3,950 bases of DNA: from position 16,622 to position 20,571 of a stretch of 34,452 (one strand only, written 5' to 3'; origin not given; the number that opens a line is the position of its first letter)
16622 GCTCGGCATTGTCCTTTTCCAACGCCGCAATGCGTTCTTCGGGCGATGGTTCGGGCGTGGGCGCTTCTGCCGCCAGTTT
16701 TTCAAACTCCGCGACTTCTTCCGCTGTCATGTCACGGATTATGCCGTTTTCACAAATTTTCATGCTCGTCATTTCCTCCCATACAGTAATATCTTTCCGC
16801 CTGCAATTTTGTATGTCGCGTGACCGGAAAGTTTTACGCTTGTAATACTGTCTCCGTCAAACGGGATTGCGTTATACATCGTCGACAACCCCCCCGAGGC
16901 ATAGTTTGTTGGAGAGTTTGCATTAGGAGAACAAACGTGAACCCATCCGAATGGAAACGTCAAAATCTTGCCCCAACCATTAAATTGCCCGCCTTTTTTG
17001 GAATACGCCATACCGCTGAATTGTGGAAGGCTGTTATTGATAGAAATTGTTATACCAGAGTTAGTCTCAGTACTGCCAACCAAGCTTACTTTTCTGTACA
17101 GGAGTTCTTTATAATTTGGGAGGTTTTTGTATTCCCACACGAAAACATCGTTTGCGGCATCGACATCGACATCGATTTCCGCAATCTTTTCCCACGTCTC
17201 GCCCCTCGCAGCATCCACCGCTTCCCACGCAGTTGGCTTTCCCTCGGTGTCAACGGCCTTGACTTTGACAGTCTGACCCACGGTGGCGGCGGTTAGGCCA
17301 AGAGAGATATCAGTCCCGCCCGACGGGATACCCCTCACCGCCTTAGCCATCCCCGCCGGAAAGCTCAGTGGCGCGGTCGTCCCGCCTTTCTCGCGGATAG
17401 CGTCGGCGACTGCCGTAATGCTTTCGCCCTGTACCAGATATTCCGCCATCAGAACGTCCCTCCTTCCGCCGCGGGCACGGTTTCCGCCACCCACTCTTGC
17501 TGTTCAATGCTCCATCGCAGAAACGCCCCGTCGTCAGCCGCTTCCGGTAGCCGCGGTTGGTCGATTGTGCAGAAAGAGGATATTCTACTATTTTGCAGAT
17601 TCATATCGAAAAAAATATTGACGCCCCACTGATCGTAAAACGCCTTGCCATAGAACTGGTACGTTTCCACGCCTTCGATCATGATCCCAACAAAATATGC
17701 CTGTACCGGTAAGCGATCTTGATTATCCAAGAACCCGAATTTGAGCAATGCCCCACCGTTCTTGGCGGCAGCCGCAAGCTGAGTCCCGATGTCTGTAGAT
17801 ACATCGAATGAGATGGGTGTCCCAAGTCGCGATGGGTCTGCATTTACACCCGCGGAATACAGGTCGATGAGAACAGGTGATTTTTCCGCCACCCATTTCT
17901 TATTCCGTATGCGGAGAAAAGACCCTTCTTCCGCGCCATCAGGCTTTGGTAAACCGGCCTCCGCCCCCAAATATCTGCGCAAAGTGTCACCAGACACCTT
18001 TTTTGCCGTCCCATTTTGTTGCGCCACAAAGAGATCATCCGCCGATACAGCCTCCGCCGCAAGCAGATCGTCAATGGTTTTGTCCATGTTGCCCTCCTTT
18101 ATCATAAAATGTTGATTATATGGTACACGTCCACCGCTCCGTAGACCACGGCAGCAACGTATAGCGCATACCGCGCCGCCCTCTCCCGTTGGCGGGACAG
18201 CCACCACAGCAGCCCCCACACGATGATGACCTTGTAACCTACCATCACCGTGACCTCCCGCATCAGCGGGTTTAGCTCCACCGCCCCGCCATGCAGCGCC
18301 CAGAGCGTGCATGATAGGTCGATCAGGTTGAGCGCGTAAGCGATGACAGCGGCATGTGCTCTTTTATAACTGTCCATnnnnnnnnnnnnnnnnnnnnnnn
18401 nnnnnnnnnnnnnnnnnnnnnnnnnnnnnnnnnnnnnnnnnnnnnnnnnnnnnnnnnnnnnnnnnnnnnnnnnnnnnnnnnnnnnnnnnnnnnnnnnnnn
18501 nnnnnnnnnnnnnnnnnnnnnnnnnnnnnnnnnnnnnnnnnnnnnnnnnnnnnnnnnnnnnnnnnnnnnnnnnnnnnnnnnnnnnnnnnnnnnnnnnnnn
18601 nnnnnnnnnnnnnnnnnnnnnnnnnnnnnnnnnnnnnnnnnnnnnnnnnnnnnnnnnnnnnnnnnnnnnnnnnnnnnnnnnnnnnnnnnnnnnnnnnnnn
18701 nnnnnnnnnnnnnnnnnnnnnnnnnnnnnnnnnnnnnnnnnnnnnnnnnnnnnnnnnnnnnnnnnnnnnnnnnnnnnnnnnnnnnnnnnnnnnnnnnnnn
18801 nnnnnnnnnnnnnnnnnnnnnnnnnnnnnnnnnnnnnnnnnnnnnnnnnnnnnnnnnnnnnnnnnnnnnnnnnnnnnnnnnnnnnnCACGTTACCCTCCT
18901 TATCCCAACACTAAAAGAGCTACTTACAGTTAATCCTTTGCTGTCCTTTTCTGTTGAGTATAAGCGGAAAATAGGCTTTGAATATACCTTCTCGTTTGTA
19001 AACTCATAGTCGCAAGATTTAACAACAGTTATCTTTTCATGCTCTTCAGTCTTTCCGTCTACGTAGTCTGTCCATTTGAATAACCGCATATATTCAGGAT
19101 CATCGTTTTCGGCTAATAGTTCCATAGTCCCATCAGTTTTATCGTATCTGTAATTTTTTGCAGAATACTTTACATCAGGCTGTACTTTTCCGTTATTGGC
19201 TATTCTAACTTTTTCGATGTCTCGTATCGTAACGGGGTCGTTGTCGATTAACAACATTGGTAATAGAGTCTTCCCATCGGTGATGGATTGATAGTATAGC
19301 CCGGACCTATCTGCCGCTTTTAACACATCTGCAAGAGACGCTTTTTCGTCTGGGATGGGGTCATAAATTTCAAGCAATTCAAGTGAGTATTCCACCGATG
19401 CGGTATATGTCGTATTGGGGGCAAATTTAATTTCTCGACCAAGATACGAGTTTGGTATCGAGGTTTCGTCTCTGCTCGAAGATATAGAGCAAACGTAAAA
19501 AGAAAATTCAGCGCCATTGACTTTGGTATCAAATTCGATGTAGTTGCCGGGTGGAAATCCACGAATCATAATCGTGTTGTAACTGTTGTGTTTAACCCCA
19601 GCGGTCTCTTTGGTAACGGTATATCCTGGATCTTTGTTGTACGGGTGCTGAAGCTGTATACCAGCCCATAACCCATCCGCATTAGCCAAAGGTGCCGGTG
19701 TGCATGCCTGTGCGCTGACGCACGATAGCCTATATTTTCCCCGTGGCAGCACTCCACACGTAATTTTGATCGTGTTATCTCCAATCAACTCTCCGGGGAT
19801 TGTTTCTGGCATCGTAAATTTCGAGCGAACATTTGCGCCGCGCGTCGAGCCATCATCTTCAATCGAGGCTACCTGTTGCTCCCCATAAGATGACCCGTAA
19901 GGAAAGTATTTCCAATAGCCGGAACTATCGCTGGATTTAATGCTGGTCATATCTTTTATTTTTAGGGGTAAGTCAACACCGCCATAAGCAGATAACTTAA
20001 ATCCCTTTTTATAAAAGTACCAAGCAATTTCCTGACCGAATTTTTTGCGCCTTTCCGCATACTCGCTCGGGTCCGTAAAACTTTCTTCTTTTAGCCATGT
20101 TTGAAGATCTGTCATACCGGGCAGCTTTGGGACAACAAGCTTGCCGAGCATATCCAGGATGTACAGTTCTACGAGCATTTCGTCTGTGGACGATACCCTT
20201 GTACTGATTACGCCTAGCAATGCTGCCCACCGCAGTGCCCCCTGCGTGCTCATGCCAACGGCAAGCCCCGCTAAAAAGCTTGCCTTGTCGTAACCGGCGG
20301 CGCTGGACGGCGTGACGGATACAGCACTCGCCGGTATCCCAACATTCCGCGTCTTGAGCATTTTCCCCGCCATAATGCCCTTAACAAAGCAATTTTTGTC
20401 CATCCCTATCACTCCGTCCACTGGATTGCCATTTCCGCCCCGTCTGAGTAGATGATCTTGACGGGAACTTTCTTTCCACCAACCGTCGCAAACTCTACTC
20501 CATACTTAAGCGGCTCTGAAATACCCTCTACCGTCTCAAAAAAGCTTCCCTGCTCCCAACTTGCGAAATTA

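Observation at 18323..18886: Lipoate/biotin protein-ligase-fold gene translationally coupled to the tail-fibre gene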

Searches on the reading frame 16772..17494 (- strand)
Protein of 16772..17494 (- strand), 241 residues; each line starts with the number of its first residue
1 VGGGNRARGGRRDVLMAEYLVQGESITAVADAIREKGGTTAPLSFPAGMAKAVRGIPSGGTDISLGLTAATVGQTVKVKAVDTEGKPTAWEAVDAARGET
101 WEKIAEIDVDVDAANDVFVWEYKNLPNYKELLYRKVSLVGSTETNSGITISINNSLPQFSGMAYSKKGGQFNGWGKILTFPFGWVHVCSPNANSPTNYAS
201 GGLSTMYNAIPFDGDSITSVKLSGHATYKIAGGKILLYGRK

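Call 3: search_protein_families(library=pfam, proteins=[window:16772-17494:-], max_evalue=1)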
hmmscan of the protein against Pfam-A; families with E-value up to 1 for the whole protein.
window:16772-17494:- (241 aa): 2 families
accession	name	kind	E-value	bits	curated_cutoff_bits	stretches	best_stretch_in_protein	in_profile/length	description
PF03701.19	UPF0181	-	0.17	12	23.5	1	15-36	23-44/50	Uncharacterised protein family (UPF0181)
PF20905.2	ExsD_C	-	0.29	11.8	27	1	82-120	8-46/61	Antiactivator protein ExsD C-terminal domain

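Call 4: search_protein_families(library=phrogs, proteins=[window:16772-17494:-], max_evalue=0.1)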
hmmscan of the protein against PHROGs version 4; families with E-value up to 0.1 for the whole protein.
window:16772-17494:- (241 aa): 0 families

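Call 92: search_protein_families(library=pfam, proteins=[window:16772-17449:-], max_evalue=0.01)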
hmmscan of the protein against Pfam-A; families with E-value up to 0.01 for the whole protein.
window:16772-17449:- (226 aa): 0 families

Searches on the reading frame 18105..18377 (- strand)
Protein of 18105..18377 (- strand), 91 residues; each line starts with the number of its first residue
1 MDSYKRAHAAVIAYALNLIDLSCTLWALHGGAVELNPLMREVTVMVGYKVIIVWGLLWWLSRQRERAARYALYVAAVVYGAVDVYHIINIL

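Call 3: search_protein_families(library=pfam, proteins=[window:18105-18377:-], max_evalue=1)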
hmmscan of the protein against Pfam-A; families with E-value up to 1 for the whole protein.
window:18105-18377:- (91 aa): 2 families
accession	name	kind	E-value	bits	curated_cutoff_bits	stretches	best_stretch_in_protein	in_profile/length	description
PF18902.5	DUF5658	-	6.3e-14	52.9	25.2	1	14-87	1-82/82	Domain of unknown function (DUF5658)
PF14325.12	DUF4383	-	0.024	15.3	27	1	50-88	54-92/125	Domain of unknown function (DUF4383)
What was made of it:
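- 18102..18377 (-): DUF5658 small membrane protein (91 aa, about 3 TM helices) overlapping the 3' end of the LplA-like gene; an accessory neighbour, not a universal partner. PF18902 E=6e-14 (call 3).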

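Call 4: search_protein_families(library=phrogs, proteins=[window:18105-18377:-], max_evalue=0.1)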
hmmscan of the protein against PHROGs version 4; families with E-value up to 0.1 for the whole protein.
window:18105-18377:- (91 aa): 1 family
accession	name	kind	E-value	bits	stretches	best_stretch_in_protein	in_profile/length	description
phrog_27356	-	unknown function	0.0033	18.5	1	50-78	23-51/67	-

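Call 78: search_protein_families(library=ncbifam, proteins=[window:18105-18377:-], max_evalue=1)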
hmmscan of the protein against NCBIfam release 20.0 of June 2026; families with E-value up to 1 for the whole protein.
window:18105-18377:- (91 aa): 1 family
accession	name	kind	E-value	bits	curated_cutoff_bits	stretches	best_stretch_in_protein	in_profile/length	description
NF037970.1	vanZ_1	subfamily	0.056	14.1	20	1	34-86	36-88/109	VanZ family protein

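Call 79: search_protein_families(library=padloc, proteins=[window:18105-18377:-], max_evalue=0.1)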
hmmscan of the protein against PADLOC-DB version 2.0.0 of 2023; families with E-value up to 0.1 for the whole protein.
window:18105-18377:- (91 aa): 0 families
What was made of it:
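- Tried and rejected: PHROGs and PADLOC gave nothing for the protein, its partner or DUF5658 (calls 4, 79).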

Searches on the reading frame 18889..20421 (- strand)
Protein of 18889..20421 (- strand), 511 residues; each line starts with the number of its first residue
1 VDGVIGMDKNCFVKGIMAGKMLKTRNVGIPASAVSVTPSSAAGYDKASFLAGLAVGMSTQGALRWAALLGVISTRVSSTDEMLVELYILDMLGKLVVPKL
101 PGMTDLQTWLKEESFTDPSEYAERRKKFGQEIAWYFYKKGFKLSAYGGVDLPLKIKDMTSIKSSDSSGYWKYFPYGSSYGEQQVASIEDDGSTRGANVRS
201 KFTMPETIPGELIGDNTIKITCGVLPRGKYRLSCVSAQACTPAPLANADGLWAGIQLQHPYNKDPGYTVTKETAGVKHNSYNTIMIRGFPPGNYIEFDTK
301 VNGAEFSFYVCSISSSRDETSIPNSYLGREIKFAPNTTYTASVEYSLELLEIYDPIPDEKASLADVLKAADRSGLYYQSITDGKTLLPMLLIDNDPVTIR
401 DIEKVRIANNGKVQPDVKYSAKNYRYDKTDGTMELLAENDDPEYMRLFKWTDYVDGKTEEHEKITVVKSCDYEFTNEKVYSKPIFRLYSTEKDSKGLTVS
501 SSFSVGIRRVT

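Call 3: search_protein_families(library=pfam, proteins=[window:18889-20421:-], max_evalue=1)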
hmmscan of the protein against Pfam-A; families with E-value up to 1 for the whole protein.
window:18889-20421:- (511 aa): 0 families

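Call 4: search_protein_families(library=phrogs, proteins=[window:18889-20421:-], max_evalue=0.1)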
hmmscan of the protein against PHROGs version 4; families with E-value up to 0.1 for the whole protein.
window:18889-20421:- (511 aa): 0 families
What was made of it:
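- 18886..20403 (-): 505-aa partner gene: putative receptor-binding protein / tail fibre (N-terminal helices plus beta-sandwich domains). It has no Pfam or PHROG hit (calls 3, 4).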

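Call 49: find_homologous_proteins(query=window:18889-20403:-, max_evalue=0.001)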
Query window:18889-20403:- (505 aa): 66 proteins with E <= 0.001 among 8000 candidates.
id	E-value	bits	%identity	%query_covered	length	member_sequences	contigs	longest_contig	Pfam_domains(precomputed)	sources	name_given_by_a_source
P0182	0.0e+0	1150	100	100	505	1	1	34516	-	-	-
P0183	0.0e+0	1124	100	98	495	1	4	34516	-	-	-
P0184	0.0e+0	1074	93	100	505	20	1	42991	-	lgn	-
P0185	0.0e+0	1051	92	100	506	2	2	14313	-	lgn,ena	-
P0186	0.0e+0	1049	91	100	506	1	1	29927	-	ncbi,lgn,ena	-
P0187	0.0e+0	1048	91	100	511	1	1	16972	-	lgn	-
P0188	0.0e+0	1029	89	100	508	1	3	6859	-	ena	-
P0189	0.0e+0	1025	92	98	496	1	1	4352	-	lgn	-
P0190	0.0e+0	1011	88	100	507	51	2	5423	-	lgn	-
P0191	0.0e+0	1010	89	98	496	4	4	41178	-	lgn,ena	-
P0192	0.0e+0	1010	88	100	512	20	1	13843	-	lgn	-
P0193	8.0e-298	1006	88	100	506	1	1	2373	-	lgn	-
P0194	2.0e-297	1005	88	100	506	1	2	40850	-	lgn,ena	-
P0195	2.3e-297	1004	88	100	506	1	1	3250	-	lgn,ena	-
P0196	6.2e-297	1003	88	100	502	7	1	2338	-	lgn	-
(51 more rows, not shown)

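Call 60: predict_structure(alignment_id=A3)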
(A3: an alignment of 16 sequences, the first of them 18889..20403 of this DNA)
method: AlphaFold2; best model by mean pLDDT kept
length: 505 residues; sequences in the alignment: 16
mean_pLDDT: 63.0   pTM: 0.52
mean pLDDT of the five models: 63.0, 58.3, 55.6, 50.4, 49.4
residues with pLDDT >= 90: 23; 70-90: 202; 50-70: 144; < 50: 136
segments of 3 or more residues with pLDDT < 50: 1-11, 13-38, 40-70, 273-280, 310-321, 367-390, 397-410, 498-505
pLDDT, mean of each block of 10 residues (from residue 1): 39 46 36 40 40 26 37 70 81 82 92 82 81 77 82 63 60 62 63 77 57 78 88 75 58 60 75 46 72 84 65 38 66 81 88 64 52 32 35 49 36 69 66 77 78 80 70 59 72 59 31
secondary structure, 60 per line:
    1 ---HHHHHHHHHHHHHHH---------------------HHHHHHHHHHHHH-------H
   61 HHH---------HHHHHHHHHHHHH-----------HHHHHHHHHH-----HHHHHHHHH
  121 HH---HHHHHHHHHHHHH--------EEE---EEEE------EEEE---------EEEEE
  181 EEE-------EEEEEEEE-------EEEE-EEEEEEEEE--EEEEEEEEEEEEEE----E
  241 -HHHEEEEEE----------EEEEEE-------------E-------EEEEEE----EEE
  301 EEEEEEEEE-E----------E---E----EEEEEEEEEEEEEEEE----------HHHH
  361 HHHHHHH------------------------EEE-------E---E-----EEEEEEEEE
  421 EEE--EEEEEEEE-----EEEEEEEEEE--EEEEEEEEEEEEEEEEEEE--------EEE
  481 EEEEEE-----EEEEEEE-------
elements in order: H4-18 H40-52 H60-63 H73-85 H97-106 H112-122 H126-138 E147-149 E153-156 E163-166 E176-183 E191-198 E206-209 E211-219 E222-235 E245-250 E261-266 E288-293 E298-309 E331-346 H357-367 E392-394 E412-423 E426-433 E439-448 E451-469 E478-486 E492-498

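Call 62: fold_search(model_id=the predicted structure, library=pdb)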
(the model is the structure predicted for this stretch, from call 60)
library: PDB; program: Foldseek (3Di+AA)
matches with E <= 10: 1074; with E <= 0.001: 2
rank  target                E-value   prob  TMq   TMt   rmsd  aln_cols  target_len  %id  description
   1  4es8_B                6.8e-04  0.94  0.19  0.29  20.0       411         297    9  Crystal Structure of the adhesin domain of Epf from Streptococcus pyogenes in P212121 (released 2012-09-19)
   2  4es9_B                8.0e-04  0.93  0.20  0.29  19.9       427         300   10  Crystal Structure of the adhesin domain of Epf from Streptococcus pyogenes in P21 (released 2012-09-19)
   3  6jz3_B                1.4e-03  0.57  0.13  0.12  20.7       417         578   12  b-glucuronidase from Ruminococcus gnavus in complex with uronic deoxynojirimycin (released 2020-05-13)
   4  5g56                  1.5e-03  0.23  0.11  0.09  25.7       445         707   11  THE TETRA-MODULAR CELLULOSOMAL ARABINOXYLANASE CtXyl5A STRUCTURE AS REVEALED BY X-RAY CRYSTALLOGRAPHY (released 2016-06-29)
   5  9nrx_Q                3.3e-03  0.13  0.08  0.11  25.4       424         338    7  Venezuelan Equine Encephalitis Virus in complex with the single domain antibody V2B3 (released 2025-12-03)
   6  6jz4_A                3.5e-03  0.41  0.13  0.12  20.6       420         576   12  b-glucuronidase from Ruminococcus gnavus in complex with D-glucaro-d-lactam (released 2020-06-03)
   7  6jz3_A                3.7e-03  0.41  0.13  0.12  20.5       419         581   12  b-glucuronidase from Ruminococcus gnavus in complex with uronic deoxynojirimycin (released 2020-05-13)
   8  6b9s_C                3.7e-03  0.14  0.11  0.12  24.0       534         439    8  MPnS crystallized in the absence of substrate (released 2017-12-20)
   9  6jz5_A                4.4e-03  0.41  0.13  0.12  20.6       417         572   13  b-glucuronidase from Ruminococcus gnavus in complex with D-glucuronic acid (released 2020-06-10)
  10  6jz7_B                4.6e-03  0.33  0.12  0.11  20.2       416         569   13  b-glucuronidase from Ruminococcus gnavus in complex with N1-substituted uronic isofagomine (released 2020-06-10)
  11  6jz8_A                4.9e-03  0.38  0.13  0.12  20.7       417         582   13  b-glucuronidase from Ruminococcus gnavus in complex with D-glucaro 1,5-lactone (released 2020-06-10)
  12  8hfb_A                5.7e-03  0.09  0.07  0.10  27.1       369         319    9  Evolved variant of quercetin 2,4-dioxygenase from Bacillus subtilis (released 2023-03-08)
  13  5z18_F                6.1e-03  0.35  0.13  0.12  20.6       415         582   12  The crystal structure of Ruminococcus gnavus beta-glucuronidase (released 2018-12-12)
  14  1ipk_C                6.1e-03  0.08  0.07  0.09  22.5       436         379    8  CRYSTAL STRUCTURES OF RECOMBINANT AND NATIVE SOYBEAN BETA-CONGLYCININ BETA HOMOTRIMERS (released 2002-05-16)
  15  7ffe_Q                6.4e-03  0.09  0.07  0.09  23.5       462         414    6  Cryo-EM structure of VEEV VLP (released 2021-10-20)
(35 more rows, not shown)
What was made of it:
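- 18886..20403 (-): The AF2 model has pLDDT 63, with weak matches to Epf adhesin and CBM-like folds (calls 60, 62).
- Tried and rejected: The structure of the 505-aa partner was mediocre (pLDDT 63) and its Foldseek matches weak (TM <= 0.2; calls 60, 62).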

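Call 78: search_protein_families(library=ncbifam, proteins=[window:18889-20403:-], max_evalue=1)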
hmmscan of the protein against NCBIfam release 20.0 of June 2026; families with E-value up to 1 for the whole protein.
window:18889-20403:- (505 aa): 0 families

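Call 79: search_protein_families(library=padloc, proteins=[window:18889-20403:-], max_evalue=0.1)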
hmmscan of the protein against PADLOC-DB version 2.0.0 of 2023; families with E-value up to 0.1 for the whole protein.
window:18889-20403:- (505 aa): 0 families
